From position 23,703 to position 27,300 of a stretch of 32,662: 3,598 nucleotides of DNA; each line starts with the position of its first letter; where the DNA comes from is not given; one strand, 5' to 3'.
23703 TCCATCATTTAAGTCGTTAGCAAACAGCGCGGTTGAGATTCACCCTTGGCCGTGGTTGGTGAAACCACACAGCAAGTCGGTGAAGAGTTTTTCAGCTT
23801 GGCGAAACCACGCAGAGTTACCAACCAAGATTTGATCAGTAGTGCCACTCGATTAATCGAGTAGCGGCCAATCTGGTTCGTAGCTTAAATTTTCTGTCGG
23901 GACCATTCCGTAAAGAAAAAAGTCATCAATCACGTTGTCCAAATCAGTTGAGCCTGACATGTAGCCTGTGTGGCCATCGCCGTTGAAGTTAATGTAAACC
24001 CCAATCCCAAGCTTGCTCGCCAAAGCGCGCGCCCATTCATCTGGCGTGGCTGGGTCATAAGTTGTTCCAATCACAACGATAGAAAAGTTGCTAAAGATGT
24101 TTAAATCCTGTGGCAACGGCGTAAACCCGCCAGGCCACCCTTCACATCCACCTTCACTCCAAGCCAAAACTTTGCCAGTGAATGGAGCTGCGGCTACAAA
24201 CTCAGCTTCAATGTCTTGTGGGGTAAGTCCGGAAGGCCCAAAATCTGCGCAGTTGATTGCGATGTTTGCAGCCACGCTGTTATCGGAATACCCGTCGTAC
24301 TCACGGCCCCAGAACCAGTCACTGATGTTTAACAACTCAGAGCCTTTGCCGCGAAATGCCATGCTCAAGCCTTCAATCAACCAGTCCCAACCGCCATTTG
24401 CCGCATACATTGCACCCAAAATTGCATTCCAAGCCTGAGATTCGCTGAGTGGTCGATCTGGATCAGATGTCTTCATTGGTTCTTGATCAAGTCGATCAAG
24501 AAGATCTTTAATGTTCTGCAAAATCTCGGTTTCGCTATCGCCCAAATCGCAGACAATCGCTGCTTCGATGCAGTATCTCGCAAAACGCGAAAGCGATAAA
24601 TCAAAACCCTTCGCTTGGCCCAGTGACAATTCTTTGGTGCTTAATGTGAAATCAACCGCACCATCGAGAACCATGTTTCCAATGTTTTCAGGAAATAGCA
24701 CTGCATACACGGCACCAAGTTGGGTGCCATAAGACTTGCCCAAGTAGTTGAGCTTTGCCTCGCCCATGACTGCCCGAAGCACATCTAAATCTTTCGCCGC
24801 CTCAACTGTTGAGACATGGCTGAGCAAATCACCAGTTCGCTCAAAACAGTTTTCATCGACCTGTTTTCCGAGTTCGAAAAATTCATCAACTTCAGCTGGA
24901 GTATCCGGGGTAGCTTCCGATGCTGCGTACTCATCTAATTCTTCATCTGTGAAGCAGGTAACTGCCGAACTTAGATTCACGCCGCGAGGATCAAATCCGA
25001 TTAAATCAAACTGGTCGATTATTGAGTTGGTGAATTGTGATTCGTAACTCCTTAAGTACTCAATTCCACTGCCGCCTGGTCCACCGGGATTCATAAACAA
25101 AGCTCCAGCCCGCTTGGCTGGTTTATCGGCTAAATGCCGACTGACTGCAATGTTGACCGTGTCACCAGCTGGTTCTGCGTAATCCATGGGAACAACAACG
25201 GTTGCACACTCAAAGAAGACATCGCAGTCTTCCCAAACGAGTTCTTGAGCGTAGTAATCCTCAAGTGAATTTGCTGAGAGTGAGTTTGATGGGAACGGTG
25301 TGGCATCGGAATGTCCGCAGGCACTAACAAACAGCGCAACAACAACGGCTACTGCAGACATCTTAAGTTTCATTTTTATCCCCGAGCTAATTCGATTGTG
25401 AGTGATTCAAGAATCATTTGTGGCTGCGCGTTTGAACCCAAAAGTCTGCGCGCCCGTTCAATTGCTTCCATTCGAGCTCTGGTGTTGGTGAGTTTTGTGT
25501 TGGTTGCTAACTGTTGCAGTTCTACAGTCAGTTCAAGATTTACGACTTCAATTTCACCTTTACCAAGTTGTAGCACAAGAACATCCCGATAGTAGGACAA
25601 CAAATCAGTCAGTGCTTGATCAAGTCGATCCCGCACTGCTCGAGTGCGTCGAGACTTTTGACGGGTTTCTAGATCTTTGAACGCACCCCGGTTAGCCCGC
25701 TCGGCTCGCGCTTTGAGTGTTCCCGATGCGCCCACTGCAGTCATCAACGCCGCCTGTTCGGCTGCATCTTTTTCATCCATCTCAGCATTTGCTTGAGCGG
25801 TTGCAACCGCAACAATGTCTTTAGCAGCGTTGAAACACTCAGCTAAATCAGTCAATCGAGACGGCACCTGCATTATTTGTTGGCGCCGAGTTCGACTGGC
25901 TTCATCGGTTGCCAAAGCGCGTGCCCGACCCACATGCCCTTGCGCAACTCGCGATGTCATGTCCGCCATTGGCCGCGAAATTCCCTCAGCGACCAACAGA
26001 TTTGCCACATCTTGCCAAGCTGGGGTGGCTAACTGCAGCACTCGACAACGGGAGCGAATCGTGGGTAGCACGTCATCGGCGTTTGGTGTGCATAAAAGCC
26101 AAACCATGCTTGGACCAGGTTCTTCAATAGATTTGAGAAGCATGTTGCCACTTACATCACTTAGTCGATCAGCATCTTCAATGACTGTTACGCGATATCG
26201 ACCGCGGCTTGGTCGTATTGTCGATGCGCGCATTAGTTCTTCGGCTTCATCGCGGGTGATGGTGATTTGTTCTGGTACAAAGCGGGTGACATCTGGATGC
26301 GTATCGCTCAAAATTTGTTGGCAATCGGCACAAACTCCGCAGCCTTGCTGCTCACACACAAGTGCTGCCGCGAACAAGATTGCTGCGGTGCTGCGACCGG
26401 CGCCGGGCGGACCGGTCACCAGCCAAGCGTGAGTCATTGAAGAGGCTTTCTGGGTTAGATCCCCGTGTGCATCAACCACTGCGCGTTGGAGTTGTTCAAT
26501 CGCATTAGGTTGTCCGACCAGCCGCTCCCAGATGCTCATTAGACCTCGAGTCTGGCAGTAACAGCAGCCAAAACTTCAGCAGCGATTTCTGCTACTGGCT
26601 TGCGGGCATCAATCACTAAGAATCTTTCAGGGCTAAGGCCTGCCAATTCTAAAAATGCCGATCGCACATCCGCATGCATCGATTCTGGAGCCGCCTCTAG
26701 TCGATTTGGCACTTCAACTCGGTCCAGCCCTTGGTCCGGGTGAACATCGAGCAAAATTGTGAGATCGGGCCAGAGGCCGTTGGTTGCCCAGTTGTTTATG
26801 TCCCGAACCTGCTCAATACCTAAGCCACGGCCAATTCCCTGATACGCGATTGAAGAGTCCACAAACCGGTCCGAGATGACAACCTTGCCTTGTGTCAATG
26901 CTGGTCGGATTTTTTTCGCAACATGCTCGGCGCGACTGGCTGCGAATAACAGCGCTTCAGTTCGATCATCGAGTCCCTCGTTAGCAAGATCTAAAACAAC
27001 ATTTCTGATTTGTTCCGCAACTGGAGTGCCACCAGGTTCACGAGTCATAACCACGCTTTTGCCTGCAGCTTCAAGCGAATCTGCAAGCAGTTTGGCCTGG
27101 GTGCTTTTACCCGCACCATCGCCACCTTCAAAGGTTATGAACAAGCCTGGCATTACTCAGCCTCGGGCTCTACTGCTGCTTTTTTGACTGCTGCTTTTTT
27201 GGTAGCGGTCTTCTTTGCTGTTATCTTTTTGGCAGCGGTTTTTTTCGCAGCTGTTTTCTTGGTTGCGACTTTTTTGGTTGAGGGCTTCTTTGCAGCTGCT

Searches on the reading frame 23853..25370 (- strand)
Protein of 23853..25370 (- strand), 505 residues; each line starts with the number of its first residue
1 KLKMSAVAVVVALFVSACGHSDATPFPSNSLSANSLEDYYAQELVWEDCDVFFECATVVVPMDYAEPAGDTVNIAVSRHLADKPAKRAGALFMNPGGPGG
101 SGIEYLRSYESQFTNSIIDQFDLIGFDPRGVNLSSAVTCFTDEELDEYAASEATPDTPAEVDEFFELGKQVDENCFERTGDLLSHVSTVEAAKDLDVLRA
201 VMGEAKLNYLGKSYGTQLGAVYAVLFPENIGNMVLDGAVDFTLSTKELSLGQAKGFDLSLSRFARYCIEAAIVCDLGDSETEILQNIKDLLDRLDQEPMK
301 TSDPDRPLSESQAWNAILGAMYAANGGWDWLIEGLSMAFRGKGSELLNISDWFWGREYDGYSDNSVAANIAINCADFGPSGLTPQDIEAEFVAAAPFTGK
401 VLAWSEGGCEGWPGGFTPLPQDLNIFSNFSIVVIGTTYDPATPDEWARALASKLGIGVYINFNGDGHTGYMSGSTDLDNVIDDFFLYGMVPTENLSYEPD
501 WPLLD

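Call 24: search_protein_families(library=pfam, proteins=[window:23853-25370:-], max_evalue=0.00001)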
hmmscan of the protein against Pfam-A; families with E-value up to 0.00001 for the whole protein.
window:23853-25370:- (505 aa): 2 families
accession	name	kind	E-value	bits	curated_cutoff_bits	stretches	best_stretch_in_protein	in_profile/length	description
PF08386.16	Abhydrolase_4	-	5.6e-17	62.2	21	1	396-494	2-100/103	TAP-like protein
PF00561.26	Abhydrolase_1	-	5.8e-14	52.8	25.8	1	90-452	2-223/245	alpha/beta hydrolase fold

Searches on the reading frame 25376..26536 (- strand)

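Call 24: search_protein_families(library=pfam, proteins=[window:25376-26536:-], max_evalue=0.00001)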
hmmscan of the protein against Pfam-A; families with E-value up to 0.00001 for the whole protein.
window:25376-26536:- (386 aa): 1 family
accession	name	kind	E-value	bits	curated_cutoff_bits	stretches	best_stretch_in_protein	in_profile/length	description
PF13177.12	DNA_pol3_delta2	-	1.9e-40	139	27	1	30-171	14-159/161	DNA polymerase III, delta subunit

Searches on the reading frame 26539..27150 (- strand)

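Call 24: search_protein_families(library=pfam, proteins=[window:26539-27150:-], max_evalue=0.00001)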
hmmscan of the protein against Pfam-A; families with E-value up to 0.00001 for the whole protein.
window:26539-27150:- (203 aa): 2 families
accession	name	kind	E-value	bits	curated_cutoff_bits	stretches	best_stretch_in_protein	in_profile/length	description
PF02223.23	Thymidylate_kin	-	2.3e-51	174.5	27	1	7-192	1-184/185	Thymidylate kinase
PF13521.12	AAA_28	-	7.8e-06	26.6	27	1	5-104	2-90/164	AAA domain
